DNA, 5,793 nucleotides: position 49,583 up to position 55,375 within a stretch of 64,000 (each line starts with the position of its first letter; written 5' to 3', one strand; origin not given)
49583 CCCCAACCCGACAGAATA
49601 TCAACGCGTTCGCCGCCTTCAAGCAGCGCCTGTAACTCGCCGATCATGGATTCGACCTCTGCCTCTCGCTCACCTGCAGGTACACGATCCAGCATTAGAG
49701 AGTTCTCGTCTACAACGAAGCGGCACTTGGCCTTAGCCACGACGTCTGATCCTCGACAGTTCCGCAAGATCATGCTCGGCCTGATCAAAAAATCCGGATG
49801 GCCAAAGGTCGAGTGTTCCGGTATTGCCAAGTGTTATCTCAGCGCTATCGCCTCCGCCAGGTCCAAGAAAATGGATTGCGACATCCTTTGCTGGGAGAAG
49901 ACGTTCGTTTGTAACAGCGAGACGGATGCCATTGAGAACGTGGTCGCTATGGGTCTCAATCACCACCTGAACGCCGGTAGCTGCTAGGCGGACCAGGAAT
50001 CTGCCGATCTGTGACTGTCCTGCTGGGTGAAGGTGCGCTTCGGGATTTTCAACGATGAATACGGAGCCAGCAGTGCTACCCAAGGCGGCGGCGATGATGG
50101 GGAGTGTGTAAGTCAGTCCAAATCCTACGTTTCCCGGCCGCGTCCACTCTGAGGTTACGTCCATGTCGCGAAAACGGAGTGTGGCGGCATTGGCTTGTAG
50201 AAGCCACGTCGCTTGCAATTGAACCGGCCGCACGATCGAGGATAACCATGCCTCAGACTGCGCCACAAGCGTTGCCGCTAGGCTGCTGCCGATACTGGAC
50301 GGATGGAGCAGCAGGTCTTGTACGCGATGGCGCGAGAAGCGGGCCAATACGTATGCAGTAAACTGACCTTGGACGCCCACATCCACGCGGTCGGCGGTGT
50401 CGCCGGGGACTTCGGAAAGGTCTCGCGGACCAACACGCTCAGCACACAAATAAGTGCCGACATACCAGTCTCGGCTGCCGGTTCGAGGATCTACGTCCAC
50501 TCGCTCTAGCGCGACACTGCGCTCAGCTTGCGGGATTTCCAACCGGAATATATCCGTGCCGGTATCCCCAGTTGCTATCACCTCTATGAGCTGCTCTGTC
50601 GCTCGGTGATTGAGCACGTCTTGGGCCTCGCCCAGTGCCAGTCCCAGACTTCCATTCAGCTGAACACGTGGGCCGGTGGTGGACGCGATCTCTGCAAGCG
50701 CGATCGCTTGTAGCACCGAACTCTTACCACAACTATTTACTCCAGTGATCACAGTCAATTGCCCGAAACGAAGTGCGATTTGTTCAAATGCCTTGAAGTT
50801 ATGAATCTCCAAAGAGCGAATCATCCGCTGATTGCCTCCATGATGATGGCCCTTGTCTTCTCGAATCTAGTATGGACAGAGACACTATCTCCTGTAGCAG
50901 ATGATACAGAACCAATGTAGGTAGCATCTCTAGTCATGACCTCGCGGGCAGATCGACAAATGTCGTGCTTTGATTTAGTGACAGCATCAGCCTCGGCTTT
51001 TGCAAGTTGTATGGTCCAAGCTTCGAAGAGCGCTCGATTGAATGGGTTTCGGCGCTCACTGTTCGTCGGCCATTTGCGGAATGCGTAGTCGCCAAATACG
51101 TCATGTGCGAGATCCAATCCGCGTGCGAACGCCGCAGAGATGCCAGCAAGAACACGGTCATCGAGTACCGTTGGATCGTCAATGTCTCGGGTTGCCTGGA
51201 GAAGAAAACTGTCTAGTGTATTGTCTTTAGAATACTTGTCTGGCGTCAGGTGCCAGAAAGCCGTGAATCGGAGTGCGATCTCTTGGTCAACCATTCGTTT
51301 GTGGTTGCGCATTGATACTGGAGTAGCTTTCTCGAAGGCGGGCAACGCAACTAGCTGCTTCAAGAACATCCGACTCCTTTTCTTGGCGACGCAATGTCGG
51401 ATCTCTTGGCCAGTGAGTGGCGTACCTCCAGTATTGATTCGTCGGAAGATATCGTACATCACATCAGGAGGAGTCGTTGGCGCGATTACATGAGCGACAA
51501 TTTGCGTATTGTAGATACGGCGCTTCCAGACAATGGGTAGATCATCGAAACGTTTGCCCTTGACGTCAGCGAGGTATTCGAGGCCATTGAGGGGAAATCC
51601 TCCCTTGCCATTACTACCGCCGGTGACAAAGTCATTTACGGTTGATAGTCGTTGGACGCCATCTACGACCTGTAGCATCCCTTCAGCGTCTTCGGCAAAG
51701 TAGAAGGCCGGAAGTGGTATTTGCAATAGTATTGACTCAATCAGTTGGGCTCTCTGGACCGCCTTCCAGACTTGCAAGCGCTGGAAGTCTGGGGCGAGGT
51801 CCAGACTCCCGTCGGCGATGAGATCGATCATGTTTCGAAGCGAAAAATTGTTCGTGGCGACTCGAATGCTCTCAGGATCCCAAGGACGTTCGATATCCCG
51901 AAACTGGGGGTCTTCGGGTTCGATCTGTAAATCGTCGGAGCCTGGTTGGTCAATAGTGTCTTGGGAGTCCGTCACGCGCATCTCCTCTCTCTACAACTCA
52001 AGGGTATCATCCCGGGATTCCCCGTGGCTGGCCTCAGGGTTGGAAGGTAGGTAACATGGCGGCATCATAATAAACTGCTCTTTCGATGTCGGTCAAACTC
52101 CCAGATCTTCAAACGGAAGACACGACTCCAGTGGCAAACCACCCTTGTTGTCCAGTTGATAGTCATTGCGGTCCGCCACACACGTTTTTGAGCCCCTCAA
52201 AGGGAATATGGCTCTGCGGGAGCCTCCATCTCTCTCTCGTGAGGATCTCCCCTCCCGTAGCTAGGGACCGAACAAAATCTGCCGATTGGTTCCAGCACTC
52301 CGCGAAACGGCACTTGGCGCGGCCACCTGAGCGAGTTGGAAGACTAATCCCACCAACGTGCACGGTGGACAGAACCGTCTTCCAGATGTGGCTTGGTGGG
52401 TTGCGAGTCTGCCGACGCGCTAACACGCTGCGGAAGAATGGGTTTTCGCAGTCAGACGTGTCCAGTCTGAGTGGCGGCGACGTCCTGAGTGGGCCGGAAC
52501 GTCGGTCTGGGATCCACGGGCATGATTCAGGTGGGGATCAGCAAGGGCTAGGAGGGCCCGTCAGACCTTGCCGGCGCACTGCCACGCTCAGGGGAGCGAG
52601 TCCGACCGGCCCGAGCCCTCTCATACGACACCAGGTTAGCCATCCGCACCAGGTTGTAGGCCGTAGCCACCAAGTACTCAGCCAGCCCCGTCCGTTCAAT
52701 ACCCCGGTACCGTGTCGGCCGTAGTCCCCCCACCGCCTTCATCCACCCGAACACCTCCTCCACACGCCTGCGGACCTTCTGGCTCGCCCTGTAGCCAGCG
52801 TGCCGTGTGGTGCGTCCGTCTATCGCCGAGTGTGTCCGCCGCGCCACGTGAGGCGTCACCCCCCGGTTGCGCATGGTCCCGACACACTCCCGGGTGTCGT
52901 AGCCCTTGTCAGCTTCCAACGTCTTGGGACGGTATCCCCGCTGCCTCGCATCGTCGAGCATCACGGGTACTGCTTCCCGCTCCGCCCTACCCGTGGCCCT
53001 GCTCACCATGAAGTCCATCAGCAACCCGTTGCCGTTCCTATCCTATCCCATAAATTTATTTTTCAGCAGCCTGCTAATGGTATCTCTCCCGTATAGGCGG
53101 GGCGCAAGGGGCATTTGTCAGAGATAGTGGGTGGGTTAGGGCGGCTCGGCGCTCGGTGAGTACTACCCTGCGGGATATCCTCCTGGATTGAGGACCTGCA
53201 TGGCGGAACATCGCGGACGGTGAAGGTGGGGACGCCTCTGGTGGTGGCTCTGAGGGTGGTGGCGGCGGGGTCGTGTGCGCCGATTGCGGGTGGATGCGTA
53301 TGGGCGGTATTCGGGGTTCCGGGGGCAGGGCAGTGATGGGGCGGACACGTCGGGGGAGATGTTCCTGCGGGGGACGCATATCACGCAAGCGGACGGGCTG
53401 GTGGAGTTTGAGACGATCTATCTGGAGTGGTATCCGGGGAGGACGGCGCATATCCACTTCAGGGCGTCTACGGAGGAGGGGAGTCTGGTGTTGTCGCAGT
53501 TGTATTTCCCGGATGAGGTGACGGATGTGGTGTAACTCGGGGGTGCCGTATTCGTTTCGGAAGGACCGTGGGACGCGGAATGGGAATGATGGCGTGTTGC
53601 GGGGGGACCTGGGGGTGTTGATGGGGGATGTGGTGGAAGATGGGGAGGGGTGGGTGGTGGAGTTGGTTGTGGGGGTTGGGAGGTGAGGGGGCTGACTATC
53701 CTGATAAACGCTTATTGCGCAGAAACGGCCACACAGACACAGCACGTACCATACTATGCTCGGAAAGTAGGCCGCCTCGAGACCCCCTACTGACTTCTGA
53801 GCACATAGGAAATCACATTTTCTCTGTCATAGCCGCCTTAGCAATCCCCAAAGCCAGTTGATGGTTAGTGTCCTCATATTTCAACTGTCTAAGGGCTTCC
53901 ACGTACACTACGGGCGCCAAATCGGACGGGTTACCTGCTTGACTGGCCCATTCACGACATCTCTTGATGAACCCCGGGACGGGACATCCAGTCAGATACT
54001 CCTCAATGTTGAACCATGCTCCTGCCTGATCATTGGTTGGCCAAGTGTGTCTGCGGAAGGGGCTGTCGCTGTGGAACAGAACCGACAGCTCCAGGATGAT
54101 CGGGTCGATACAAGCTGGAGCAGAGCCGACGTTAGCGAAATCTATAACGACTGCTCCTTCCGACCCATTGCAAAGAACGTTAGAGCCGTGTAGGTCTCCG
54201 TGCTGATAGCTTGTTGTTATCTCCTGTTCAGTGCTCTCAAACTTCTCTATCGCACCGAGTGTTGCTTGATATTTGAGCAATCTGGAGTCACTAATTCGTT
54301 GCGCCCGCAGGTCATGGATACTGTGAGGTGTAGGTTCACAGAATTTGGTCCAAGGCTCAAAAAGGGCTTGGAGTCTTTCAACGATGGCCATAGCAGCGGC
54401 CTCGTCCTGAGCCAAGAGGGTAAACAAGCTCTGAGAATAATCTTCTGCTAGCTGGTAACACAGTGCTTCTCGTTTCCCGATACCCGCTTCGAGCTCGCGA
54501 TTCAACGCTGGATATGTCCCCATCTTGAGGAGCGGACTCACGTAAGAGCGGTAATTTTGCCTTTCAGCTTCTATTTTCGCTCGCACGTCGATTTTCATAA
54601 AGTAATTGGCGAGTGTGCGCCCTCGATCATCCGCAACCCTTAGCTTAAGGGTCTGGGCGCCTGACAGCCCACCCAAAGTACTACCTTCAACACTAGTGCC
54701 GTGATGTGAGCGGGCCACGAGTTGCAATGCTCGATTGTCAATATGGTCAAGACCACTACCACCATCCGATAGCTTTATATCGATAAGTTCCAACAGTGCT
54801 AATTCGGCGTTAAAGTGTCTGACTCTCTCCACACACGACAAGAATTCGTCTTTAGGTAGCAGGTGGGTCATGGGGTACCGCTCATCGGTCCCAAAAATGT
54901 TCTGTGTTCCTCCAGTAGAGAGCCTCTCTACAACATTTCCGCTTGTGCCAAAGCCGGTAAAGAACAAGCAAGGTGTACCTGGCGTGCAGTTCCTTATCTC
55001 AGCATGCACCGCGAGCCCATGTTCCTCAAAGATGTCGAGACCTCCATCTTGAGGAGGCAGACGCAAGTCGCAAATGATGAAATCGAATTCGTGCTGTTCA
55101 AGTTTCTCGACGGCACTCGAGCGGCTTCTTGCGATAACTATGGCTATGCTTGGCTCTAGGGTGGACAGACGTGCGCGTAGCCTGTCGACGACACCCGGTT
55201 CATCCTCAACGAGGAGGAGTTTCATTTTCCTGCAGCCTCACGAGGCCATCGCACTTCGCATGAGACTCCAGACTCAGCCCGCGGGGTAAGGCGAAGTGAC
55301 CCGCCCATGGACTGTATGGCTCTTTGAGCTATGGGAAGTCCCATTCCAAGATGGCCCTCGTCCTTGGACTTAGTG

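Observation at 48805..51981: DUF262 + DUF3696-type ABC ATPase + unknown protein: second defence-like, translationally coupled operon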

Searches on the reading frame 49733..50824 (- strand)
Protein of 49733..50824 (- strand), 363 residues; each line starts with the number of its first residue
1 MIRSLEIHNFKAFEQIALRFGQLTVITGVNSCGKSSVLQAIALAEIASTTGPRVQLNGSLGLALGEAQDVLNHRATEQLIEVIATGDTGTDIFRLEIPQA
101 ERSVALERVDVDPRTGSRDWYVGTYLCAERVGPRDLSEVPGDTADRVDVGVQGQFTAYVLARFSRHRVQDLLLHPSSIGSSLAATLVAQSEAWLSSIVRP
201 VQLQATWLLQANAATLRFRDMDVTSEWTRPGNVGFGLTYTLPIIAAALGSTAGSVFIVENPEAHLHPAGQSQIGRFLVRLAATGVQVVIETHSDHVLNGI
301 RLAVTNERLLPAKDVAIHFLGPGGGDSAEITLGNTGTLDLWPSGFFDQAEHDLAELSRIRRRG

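Call 3: search_protein_families(library=pfam, proteins=[window:49733-50824:-], max_evalue=0.1)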
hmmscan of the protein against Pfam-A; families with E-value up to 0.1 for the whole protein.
window:49733-50824:- (363 aa): 10 families
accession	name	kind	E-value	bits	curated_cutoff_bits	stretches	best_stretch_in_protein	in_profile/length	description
PF13175.12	AAA_15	-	3.8e-20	73.3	32.1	2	1-42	1-44/374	AAA ATPase domain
PF13304.12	AAA_21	-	5.6e-19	69.8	27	2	156-298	174-304/304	AAA domain, putative AbiEii toxin, Type IV TA system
PF12476.13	DUF3696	-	1.7e-08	35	22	1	311-356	2-52/52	Protein of unknown function (DUF3696)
PF13476.12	AAA_23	-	3e-08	35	27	1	4-46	1-44/201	AAA domain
PF11398.14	DUF2813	-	5.7e-08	33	21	2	2-44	3-45/372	Protein of unknown function (DUF2813)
PF02463.25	SMC_N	-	1.4e-07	31.6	40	1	1-42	1-47/220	RecF/RecN/SMC N terminal domain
PF13514.12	AAA_27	-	0.0011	19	22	1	2-42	3-47/206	AAA domain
PF13555.12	AAA_29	-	0.0018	18.4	27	1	3-42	2-43/61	P-loop containing region of AAA domain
PF00005.33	ABC_tran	-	0.013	16.5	25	1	18-45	8-35/137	ABC transporter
PF13191.12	AAA_16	-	0.053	14.5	32.6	0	11-55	14-62/167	AAA ATPase domain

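Call 4: search_protein_families(library=padloc, proteins=[window:49733-50824:-], max_evalue=0.1)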
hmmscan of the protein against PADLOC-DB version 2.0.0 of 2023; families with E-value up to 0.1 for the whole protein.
window:49733-50824:- (363 aa): 143 families (the best 25 are shown)
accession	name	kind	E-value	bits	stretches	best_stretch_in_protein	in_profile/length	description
PDLC03878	NsnB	-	4e-97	324.1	1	1-358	1-344/345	-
PDLC04148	HEC-03B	-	1.4e-31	108.1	2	225-360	311-445/458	-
PDLC04707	PDC-M55A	-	1.7e-23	81.3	2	124-357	189-410/421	-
PDLC02979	AriA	-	3.8e-23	80.9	2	1-42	1-44/373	-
PDLC02980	AriA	-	6.8e-18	63.7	2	159-298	177-304/304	-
PDLC02981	AriAB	-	9.9e-18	62.1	2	2-45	3-47/694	-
PDLC02358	Old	-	8.9e-17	59.1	2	2-43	4-45/578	Old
PDLC04179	HEC-01A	-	3.1e-16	57.5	2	1-45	1-46/459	-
PDLC00091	GajA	-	3.8e-15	53.7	2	253-295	297-340/627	AAA ATPase domain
PDLC00069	GajA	-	4.8e-15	53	2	254-300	336-384/687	AAA ATPase domain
PDLC04135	mad3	-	5.3e-15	53.8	2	2-46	2-47/374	mads_3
PDLC04178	HEC-01A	-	8.4e-15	52.7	2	2-61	9-68/399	-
PDLC00067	GajA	-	1e-14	52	2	2-44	5-47/604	AAA ATPase domain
PDLC00096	GajA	-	1.7e-14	51.5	2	255-301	291-341/630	AAA ATPase domain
PDLC00278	PtuA1|PtuA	-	3.4e-14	51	2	2-44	3-46/436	AAA ATPase domain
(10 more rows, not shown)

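Call 5: search_protein_families(library=ncbifam, proteins=[window:49733-50824:-], max_evalue=0.1)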
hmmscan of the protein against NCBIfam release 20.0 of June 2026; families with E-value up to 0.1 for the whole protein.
window:49733-50824:- (363 aa): 42 families (the best 25 are shown)
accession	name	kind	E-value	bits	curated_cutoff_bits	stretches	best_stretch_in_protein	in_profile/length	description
NF041760.1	PtuA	equivalog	3e-12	46.2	500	2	2-73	52-121/524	retron Ec78 anti-phage system effector ATPase PtuA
NF047739.1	antiphage_MADS3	equivalog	9.2e-10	38.2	420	1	1-43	1-43/427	methylation-associated defense system AAA family ATPase MAD3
TIGR01166.1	cbiO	subfamily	5.9e-07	29.1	211.8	1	245-293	139-186/190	cobalt ABC transporter, ATP-binding protein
TIGR00611.2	recf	equivalog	1.1e-06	28.1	172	1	2-44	1-44/339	DNA replication/repair protein RecF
NF002572.0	PRK02224.1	equivalog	2e-05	23.1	1087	1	3-44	4-46/888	DNA double-strand break repair ATPase Rad50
TIGR00634.1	recN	equivalog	7.2e-05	21.9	407.85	1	1-43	1-44/563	DNA repair protein RecN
NF038234.1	retron_eff_Eco8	equivalog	9.3e-05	21.2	250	1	2-41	3-43/679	retron Eco8 family effector endonuclease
NF040873.1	AztA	equivalog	9.9e-05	22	220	1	17-42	14-39/191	zinc ABC transporter ATP-binding protein AztA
NF053563.1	Rkd4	equivalog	0.00011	20.5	860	1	2-44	3-46/747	arcadin-4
NF003034.1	PRK03918.1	equivalog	0.00021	19.4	700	1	2-43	3-45/878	DNA double-strand break repair ATPase Rad50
TIGR02673.1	FtsE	equivalog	0.00033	20.4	264.85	0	254-298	157-201/214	cell division ATP-binding protein FtsE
TIGR00630.1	uvra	equivalog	0.00033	19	729.8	1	4-47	617-659/924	excinuclease ABC subunit UvrA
NF041035.1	Rad50_Halo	equivalog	0.00054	18.5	1000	1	4-44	5-46/883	DNA double-strand break repair ATPase Rad50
TIGR03608.1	L_ocin_972_ABC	subfamily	0.00079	18.9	254.85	0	11-60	12-61/206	putative bacteriocin export ABC transporter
NF002981.0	PRK03695.1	equivalog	0.00087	18.7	281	0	251-293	154-196/253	vitamin B12 ABC transporter ATP-binding protein BtuD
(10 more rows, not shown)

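Call 71: search_solved_structures(query=window:49733-50824:-, max_evalue=0.00001)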
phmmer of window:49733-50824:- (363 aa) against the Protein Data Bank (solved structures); distinct sequences matched with E-value up to 0.00001: 6.
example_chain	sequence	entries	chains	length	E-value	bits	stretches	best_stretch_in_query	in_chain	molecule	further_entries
6p74_A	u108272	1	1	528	3.7e-09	39.4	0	1-43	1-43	Putative ATP-dependent endonuclease of the OLD family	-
7sh1_A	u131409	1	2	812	2.5e-07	33.4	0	248-296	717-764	Excinuclease ABC subunit UvrA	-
22bu_B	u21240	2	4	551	4.7e-06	29.2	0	2-73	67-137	AAA family ATPase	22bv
9vkz_A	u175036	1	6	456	6.3e-06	28.8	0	2-88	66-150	Retron Ec78 probable ATPase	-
22et_E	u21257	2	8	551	8.1e-06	28.4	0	2-73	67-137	PtuA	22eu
9vh1_D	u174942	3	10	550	9.5e-06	28.2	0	2-87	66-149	Retron Ec78 probable ATPase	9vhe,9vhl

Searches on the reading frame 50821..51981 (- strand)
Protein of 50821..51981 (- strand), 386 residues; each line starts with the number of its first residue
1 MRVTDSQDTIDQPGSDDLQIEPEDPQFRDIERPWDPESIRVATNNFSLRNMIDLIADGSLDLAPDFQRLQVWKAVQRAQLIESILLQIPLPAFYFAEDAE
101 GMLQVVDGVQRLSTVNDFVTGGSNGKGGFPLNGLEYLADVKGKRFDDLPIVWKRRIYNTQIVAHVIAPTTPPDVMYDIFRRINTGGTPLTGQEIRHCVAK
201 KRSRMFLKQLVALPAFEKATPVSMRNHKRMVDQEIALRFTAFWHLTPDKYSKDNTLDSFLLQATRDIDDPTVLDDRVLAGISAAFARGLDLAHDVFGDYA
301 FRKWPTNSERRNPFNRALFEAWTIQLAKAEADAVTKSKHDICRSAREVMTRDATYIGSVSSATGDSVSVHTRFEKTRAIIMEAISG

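Call 3: search_protein_families(library=pfam, proteins=[window:50821-51981:-], max_evalue=0.1)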
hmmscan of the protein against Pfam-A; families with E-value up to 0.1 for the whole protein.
window:50821-51981:- (386 aa): 1 family
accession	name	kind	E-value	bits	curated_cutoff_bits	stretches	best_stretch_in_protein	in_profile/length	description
PF03235.19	GmrSD_N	-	6.3e-22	79.1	33.2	1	55-196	8-195/199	GmrSD restriction endonuclease, N-terminal domain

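Call 4: search_protein_families(library=padloc, proteins=[window:50821-51981:-], max_evalue=0.1)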
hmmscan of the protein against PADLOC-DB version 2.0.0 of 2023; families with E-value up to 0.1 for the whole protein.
window:50821-51981:- (386 aa): 8 families
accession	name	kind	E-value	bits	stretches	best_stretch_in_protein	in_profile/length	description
PDLC03877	NsnA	-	8.7e-116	385.3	1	12-384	17-383/385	-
PDLC04027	PD-T4-2_A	-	9.5e-31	105.1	1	34-380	26-361/363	-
PDLC03418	REase_II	-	5.2e-11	40.3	1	57-198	29-157/372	Type II restriction enzyme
PDLC04151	HEC-05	-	5.7e-05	20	1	45-95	25-74/600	-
PDLC04150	HEC-05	-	0.0012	15.8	0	62-95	23-56/583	-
PDLC04367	PDC-M04B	-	0.0036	15.3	1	204-254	26-73/173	-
PDLC04709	PDC-M55C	-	0.0081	12.8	1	38-89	7-57/554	-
PDLC04154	HEC-06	-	0.038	10.6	1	46-116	9-86/569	-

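Call 5: search_protein_families(library=ncbifam, proteins=[window:50821-51981:-], max_evalue=0.1)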
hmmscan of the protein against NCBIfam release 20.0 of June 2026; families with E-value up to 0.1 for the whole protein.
window:50821-51981:- (386 aa): 0 families

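Call 70: search_solved_structures(query=window:50821-51981:-, max_evalue=0.01)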
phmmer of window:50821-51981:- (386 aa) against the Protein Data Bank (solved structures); distinct sequences matched with E-value up to 0.01: 0.

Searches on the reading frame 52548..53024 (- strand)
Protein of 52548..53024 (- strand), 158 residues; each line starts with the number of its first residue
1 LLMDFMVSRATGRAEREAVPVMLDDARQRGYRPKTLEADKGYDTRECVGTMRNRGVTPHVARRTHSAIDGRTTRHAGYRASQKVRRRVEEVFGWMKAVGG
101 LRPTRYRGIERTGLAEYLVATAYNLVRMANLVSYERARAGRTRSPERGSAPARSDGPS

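Call 59: search_protein_families(library=pfam, proteins=[window:52548-53024:-], max_evalue=0.001)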
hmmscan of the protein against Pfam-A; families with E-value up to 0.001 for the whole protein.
window:52548-53024:- (158 aa): 3 families
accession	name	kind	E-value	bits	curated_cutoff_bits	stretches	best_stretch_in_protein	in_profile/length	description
PF01609.27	DDE_Tnp_1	-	1e-11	45.4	23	1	4-125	51-200/200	Transposase DDE domain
PF13751.12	DDE_Tnp_1_6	-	3.6e-09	37.4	25.1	1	45-128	40-124/125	Transposase DDE domain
PF13586.12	DDE_Tnp_1_2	-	6.5e-05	23.7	29.2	1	38-103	3-63/86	Transposase DDE domain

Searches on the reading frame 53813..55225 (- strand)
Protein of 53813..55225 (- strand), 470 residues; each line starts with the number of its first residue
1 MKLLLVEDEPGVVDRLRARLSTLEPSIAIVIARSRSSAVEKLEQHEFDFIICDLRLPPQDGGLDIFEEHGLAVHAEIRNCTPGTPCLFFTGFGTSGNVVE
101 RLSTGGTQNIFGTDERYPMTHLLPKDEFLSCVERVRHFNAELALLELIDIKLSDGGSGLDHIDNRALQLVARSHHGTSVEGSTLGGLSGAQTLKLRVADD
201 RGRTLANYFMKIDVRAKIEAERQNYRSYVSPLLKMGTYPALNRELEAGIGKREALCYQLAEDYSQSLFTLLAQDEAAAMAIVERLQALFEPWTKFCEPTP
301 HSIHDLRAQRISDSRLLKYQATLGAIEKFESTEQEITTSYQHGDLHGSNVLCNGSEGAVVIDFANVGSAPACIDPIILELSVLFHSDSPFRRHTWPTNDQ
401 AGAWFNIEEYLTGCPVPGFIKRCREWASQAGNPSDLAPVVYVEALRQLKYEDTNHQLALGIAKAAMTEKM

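Call 59: search_protein_families(library=pfam, proteins=[window:53813-55225:-], max_evalue=0.001)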
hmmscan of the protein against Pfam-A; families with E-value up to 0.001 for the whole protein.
window:53813-55225:- (470 aa): 3 families
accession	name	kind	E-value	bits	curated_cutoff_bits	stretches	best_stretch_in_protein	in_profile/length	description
PF19974.5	TCAD9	-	4.5e-18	66.1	40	2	185-307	11-151/429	Ternary complex associated domain 9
PF00072.30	Response_reg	-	1.3e-10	41.8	30.2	1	4-107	2-94/111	Response regulator receiver domain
PF01636.29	APH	-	8.4e-06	26.1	23.2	1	319-378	143-209/239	Phosphotransferase enzyme family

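Call 60: search_protein_families(library=padloc, proteins=[window:53813-55225:-], max_evalue=0.00001)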
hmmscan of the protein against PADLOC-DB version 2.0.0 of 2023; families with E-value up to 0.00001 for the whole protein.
window:53813-55225:- (470 aa): 1 family
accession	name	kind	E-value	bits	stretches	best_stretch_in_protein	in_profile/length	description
PDLC04725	PDC-M60B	-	2.4e-08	32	1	2-60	5-63/158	-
